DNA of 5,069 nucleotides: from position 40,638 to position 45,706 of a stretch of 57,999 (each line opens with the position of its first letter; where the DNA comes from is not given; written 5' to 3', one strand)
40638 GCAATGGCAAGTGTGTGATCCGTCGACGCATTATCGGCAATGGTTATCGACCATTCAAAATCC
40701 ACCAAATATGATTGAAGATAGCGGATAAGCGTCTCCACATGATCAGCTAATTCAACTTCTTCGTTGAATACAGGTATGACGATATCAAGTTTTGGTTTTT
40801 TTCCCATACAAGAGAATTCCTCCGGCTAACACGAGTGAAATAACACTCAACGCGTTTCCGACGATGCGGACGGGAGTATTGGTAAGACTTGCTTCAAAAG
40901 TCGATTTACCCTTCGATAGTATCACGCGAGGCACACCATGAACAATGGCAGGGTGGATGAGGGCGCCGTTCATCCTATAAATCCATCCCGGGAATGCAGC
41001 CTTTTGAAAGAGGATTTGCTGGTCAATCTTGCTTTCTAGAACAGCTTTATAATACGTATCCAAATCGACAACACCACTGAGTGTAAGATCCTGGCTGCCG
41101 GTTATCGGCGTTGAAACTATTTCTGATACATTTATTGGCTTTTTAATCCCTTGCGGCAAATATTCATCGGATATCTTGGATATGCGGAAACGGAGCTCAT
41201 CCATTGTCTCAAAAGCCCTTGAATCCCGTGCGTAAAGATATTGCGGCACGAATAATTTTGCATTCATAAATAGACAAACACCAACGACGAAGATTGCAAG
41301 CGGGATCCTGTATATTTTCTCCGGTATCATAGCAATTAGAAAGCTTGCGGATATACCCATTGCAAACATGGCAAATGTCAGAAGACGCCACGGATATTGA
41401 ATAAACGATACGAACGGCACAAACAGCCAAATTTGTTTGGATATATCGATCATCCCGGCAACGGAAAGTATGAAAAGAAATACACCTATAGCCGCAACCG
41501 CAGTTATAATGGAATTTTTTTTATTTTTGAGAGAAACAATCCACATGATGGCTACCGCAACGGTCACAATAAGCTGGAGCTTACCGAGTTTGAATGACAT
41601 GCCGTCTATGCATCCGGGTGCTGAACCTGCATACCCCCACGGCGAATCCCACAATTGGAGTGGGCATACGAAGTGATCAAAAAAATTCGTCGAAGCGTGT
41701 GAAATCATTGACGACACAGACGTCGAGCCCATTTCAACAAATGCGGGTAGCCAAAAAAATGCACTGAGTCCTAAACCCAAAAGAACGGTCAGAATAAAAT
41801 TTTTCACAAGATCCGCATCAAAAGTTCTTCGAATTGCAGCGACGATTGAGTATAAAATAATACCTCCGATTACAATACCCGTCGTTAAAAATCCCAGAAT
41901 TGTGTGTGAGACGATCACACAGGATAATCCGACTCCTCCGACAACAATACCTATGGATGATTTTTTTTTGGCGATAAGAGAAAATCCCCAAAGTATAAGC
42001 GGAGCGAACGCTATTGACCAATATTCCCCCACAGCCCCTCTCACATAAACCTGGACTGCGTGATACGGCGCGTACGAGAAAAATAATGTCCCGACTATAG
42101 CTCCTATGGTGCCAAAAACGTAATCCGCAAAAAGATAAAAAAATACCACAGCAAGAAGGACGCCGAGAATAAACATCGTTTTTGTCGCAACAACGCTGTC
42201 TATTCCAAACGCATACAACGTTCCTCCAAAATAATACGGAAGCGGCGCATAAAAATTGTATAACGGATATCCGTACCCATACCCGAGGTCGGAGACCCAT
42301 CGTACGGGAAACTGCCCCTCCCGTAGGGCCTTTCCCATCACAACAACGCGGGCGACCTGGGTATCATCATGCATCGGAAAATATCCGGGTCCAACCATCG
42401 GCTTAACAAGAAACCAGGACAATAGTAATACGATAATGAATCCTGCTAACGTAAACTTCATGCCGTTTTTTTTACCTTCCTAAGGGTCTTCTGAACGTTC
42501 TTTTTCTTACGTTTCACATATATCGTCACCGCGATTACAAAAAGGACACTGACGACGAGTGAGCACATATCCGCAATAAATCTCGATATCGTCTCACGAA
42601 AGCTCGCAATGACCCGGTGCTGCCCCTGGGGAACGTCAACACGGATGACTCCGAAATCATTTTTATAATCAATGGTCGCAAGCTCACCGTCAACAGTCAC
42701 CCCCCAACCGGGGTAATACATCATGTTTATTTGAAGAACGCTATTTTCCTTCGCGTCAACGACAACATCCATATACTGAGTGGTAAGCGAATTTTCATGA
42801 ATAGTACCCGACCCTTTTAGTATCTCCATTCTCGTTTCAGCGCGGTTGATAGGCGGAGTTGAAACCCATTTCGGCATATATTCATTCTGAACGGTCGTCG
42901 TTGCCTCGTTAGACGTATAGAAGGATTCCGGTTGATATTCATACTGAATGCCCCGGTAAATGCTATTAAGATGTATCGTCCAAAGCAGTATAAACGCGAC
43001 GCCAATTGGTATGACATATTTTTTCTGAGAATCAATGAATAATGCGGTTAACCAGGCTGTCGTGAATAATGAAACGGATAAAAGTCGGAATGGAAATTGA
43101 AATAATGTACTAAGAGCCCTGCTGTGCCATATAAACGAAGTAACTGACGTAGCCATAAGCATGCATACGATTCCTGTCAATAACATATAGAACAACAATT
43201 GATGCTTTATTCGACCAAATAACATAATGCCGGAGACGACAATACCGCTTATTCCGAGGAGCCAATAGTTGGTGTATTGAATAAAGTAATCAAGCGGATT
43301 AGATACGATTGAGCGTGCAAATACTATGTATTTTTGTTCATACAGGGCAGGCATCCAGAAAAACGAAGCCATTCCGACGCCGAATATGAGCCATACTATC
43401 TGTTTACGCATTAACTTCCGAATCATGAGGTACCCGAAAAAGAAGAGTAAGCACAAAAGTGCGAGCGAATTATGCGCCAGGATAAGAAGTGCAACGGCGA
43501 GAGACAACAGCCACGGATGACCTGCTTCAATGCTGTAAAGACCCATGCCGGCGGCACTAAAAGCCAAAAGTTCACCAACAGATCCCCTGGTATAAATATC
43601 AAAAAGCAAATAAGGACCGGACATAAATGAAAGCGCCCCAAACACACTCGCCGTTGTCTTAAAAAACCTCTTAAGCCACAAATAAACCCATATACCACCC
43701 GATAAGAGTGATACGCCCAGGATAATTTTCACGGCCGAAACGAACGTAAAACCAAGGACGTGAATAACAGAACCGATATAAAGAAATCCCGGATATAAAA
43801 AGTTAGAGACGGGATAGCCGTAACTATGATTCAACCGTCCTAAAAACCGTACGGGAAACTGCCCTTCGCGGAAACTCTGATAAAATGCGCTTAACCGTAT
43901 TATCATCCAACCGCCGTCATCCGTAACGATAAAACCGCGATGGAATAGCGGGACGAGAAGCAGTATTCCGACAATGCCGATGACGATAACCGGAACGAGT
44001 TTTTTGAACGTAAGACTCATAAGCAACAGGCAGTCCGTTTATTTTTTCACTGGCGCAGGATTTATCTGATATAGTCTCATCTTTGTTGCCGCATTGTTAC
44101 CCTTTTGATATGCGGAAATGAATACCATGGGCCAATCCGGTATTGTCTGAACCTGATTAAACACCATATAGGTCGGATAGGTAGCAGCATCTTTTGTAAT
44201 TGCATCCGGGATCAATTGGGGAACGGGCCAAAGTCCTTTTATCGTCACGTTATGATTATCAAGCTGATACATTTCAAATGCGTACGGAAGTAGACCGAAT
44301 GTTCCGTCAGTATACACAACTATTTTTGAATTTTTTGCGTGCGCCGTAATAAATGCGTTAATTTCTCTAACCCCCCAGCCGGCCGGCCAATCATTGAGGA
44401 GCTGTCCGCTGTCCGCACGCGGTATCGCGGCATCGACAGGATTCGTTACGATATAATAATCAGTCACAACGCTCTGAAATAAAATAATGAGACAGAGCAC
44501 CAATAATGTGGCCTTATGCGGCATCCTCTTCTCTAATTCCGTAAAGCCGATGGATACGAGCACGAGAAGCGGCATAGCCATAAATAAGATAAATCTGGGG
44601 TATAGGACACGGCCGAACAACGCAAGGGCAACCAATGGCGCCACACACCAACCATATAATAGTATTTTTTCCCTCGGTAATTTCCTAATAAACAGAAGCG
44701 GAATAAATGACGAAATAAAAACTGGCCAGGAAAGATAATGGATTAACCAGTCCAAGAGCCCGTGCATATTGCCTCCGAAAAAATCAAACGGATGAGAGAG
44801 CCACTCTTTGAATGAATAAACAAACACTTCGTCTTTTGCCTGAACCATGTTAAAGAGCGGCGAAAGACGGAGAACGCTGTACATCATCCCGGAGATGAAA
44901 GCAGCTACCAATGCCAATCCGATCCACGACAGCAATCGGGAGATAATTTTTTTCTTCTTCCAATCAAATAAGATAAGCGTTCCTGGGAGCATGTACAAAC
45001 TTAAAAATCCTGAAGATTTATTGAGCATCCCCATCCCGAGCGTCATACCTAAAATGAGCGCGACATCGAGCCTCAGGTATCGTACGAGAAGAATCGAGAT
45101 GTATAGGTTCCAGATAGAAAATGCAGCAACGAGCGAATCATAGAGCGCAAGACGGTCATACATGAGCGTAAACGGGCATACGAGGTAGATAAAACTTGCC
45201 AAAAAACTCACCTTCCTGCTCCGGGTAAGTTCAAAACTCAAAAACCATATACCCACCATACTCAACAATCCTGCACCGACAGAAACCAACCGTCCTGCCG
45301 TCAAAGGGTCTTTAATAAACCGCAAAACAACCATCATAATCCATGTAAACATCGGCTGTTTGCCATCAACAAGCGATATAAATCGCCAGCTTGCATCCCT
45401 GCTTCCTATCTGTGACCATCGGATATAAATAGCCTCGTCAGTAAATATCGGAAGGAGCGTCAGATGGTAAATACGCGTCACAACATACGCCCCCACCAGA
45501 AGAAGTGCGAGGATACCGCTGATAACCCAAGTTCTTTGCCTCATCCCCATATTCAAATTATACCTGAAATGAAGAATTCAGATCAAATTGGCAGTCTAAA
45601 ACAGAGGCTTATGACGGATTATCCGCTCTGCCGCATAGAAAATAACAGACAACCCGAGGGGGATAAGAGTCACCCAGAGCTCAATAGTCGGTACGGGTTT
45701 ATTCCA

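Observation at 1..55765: Window-spanning glycan assembly locus with 22 GT-C-like membrane genes, 12 soluble GTs, 2 Wzx flippases and a sugar-nucleotide block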

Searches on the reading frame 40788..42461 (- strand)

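Call 4: search_protein_families(library=pfam, proteins=[window:40788-42461:-], max_evalue=0.01)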
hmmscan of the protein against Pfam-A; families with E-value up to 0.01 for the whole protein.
window:40788-42461:- (558 aa): 1 family
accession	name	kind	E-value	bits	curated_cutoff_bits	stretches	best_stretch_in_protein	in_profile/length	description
PF10131.15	PTPS_related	-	0.0043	16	26.4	0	68-407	1-315/621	6-pyruvoyl-tetrahydropterin synthase related domain; membrane protein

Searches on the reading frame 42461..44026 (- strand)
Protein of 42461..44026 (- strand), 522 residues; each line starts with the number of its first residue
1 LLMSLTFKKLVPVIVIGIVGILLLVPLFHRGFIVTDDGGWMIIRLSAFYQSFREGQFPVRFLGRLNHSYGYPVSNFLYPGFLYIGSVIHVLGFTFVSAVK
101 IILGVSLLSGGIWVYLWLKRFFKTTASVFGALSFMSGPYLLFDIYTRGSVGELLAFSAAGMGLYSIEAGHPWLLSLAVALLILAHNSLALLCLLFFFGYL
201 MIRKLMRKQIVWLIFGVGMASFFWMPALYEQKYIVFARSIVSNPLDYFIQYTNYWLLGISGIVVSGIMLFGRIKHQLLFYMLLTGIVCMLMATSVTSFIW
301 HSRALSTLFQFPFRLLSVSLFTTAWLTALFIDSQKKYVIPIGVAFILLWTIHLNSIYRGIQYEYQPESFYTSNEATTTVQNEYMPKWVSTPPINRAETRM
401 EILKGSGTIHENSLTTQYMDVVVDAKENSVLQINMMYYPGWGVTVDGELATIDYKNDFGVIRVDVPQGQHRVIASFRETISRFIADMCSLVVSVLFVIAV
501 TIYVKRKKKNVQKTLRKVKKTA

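Call 4: search_protein_families(library=pfam, proteins=[window:42461-44026:-], max_evalue=0.01)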
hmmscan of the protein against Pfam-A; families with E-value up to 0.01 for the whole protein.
window:42461-44026:- (522 aa): 0 families

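Call 19: search_protein_families(library=ncbifam, proteins=[window:42461-44026:-], max_evalue=0.01)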
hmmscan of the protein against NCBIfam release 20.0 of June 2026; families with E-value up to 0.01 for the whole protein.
window:42461-44026:- (522 aa): 0 families

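Call 62: find_encoding_contigs(protein=window:42461-44026:-, flank=10000, max_places=3)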
Protein window:42461-44026:- (522 aa): no gene with exactly this product is on record in the collection.
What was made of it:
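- Tried and rejected: The look-up of g42458 failed, probably because my start codon differs from the called gene (call 62).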

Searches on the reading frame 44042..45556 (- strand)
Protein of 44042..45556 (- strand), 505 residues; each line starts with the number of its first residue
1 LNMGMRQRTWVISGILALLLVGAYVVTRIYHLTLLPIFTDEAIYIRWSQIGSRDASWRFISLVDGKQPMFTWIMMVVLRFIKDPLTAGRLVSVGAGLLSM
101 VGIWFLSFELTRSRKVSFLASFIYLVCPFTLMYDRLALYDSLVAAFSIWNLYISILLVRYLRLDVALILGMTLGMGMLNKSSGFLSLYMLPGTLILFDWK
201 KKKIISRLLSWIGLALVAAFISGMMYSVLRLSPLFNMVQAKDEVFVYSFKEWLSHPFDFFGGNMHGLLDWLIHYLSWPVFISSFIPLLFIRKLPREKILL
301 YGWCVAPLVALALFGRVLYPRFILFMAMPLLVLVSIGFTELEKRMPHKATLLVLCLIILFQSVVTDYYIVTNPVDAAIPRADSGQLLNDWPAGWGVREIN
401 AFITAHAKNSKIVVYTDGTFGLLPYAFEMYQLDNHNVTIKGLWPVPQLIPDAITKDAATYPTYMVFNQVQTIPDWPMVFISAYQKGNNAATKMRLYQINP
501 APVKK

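Call 4: search_protein_families(library=pfam, proteins=[window:44042-45556:-], max_evalue=0.01)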
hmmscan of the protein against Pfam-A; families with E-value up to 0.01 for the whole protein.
window:44042-45556:- (505 aa): 1 family
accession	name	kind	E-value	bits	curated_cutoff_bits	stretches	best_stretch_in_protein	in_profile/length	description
PF13231.12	PMT_2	-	1.4e-10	42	26.1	1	68-222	4-155/160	Dolichyl-phosphate-mannose-protein mannosyltransferase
